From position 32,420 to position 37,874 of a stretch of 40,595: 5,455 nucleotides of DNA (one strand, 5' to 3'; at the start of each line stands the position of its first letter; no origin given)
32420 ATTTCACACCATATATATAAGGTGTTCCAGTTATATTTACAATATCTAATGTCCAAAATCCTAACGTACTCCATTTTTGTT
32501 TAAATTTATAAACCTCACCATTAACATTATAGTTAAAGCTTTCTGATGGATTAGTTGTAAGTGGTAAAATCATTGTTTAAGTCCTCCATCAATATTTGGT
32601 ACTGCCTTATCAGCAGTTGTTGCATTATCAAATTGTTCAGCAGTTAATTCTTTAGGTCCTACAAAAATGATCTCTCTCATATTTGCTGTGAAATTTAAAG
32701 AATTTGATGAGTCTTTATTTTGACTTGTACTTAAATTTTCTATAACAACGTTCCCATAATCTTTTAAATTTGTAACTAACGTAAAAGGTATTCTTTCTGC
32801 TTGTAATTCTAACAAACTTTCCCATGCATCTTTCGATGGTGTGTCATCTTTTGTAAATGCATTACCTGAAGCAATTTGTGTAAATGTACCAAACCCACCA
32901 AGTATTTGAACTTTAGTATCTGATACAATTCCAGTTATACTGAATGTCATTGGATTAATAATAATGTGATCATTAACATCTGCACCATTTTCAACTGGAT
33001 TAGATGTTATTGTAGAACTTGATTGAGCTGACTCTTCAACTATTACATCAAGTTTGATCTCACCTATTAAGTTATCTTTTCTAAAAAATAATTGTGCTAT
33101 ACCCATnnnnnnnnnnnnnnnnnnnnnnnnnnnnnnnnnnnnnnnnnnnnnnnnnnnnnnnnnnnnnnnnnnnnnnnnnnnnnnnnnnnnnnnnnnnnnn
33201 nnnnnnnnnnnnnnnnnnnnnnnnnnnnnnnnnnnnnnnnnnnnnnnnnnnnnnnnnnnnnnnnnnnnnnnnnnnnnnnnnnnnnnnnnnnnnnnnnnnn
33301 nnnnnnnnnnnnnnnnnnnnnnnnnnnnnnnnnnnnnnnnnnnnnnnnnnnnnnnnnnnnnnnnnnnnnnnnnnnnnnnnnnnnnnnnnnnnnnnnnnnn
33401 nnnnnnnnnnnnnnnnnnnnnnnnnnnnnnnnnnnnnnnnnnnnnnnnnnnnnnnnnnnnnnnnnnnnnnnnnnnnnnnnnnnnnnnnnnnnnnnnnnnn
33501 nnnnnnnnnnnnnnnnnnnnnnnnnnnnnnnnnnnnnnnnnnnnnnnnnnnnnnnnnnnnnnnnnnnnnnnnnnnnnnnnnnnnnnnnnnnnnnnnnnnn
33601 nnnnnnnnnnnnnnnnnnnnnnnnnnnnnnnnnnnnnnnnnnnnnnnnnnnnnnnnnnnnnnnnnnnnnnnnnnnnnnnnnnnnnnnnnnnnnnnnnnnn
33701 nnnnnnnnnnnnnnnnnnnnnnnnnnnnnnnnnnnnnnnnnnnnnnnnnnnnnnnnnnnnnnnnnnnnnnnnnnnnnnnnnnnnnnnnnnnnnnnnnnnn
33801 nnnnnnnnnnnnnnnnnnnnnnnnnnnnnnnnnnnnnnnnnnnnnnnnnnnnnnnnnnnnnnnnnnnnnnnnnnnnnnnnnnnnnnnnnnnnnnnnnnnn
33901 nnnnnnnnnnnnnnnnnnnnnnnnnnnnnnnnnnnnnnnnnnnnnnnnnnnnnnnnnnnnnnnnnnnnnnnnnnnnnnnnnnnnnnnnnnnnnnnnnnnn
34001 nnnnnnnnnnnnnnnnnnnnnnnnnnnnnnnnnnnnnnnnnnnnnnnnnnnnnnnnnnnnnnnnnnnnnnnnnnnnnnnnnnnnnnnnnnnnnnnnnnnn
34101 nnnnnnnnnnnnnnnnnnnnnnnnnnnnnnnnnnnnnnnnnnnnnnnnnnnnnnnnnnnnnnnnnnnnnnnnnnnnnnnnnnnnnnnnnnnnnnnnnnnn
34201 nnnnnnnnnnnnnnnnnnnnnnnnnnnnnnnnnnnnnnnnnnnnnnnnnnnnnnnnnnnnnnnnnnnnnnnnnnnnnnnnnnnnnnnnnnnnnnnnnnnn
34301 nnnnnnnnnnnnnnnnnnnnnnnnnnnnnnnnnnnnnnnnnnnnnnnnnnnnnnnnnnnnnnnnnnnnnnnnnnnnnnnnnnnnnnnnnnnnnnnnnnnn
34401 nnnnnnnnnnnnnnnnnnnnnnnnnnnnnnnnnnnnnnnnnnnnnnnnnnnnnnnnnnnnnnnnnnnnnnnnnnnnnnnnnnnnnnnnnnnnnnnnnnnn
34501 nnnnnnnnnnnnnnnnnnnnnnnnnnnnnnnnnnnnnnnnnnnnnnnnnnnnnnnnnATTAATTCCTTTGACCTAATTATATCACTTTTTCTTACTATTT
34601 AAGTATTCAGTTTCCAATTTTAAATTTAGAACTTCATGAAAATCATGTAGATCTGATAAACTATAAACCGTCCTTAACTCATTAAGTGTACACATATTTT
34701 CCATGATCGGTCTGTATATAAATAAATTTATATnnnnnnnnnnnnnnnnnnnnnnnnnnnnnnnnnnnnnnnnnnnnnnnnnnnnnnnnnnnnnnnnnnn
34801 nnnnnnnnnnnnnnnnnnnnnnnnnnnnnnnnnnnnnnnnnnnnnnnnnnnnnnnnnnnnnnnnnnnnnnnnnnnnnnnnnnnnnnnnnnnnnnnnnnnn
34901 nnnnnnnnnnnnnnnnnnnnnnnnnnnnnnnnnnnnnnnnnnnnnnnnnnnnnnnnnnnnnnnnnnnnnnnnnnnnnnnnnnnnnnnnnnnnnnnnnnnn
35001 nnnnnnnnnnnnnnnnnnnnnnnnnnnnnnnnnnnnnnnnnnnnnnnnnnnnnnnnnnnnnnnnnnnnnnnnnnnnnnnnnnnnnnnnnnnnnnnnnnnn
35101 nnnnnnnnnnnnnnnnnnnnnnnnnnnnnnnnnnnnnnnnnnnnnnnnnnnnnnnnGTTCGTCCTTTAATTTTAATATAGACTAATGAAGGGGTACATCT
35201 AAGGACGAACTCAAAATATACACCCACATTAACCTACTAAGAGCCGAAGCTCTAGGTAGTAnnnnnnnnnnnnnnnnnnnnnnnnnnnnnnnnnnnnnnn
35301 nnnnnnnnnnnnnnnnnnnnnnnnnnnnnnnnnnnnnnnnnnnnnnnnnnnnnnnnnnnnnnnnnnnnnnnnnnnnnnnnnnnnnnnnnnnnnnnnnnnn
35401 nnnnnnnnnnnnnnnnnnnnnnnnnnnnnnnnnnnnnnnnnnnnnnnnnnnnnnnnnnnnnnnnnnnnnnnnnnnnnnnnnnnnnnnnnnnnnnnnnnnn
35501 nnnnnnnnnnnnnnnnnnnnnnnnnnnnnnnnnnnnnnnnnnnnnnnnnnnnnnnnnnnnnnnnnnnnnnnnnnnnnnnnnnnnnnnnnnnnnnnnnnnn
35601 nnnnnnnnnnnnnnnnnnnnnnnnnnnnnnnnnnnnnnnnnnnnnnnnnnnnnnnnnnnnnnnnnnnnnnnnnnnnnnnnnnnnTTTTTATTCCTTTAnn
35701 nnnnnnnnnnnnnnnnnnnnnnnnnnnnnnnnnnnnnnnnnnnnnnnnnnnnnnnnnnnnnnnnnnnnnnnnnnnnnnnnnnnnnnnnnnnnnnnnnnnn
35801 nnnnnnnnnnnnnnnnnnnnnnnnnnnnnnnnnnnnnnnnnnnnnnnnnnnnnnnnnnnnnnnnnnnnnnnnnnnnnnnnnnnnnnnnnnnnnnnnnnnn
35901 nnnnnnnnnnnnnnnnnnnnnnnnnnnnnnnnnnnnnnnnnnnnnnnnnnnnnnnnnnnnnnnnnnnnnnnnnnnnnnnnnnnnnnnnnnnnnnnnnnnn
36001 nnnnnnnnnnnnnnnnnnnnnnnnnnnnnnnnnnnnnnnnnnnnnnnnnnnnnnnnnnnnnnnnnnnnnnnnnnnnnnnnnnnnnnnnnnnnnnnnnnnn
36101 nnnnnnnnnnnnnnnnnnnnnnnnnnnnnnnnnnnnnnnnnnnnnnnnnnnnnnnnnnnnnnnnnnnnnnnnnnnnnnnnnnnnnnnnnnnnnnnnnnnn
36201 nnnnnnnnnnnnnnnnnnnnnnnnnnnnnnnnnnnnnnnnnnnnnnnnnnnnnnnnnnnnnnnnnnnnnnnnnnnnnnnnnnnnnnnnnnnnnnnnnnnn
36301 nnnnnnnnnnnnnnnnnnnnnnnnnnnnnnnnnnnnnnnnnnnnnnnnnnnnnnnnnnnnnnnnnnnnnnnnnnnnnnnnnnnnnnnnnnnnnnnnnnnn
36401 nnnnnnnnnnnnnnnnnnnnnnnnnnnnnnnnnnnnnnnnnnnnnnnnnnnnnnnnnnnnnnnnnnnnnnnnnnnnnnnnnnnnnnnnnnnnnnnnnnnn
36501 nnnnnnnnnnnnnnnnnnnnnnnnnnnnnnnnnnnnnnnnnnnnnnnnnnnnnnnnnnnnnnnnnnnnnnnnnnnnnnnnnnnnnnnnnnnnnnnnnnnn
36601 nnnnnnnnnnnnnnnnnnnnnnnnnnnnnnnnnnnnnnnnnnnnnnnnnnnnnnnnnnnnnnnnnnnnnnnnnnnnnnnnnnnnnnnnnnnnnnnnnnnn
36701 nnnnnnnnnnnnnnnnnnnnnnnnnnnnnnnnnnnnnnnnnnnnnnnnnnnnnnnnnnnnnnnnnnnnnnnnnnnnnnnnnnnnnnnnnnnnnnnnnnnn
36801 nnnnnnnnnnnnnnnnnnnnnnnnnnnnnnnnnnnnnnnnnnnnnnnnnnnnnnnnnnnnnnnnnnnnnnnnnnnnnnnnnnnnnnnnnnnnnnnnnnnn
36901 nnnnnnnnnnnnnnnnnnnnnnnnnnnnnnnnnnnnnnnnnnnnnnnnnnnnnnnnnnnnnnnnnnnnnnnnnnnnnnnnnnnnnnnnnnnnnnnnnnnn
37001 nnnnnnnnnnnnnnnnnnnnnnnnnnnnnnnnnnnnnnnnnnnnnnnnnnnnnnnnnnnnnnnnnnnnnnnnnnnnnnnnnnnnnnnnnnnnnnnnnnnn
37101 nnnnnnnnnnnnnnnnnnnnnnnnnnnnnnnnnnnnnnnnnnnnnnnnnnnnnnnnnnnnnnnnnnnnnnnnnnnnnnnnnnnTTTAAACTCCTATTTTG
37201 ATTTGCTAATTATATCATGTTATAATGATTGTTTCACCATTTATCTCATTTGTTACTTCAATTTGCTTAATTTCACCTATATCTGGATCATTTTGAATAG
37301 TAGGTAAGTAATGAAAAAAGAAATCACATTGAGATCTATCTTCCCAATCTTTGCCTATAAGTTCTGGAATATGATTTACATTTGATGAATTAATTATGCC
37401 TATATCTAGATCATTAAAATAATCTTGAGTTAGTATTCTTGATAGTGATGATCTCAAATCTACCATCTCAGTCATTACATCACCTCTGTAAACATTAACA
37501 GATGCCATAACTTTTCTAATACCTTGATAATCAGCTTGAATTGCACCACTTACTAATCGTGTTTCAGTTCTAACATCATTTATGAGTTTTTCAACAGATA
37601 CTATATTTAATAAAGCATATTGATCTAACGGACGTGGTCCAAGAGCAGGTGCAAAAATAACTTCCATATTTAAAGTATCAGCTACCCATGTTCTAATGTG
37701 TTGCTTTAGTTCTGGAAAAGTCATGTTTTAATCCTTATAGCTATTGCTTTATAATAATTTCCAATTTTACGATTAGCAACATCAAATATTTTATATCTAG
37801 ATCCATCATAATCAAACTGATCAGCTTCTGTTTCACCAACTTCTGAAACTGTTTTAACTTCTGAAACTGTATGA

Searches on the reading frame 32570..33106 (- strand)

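Call 74: search_protein_families(library=pfam, max_evalue=0.01, proteins=[window:32570-33106:-])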
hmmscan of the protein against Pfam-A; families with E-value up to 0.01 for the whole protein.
window:32570-33106:- (178 aa): 2 families
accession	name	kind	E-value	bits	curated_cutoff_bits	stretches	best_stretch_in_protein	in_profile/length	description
PF21821.3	Dit_like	-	3.2e-35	121.4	24.2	1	19-155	1-125/127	Dit-like phage tail protein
PF07267.16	Nucleo_P87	-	0.0076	15.6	25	1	24-142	157-273/650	Nucleopolyhedrovirus capsid protein P87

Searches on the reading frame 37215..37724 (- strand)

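Call 74: search_protein_families(library=pfam, max_evalue=0.01, proteins=[window:37215-37724:-])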
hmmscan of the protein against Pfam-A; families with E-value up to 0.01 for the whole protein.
window:37215-37724:- (169 aa): 1 family
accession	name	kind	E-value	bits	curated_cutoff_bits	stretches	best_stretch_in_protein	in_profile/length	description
PF23961.1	Phage_tail_terminator_9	-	1.7e-19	70.5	27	1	7-158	4-148/153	Phage neck terminator protein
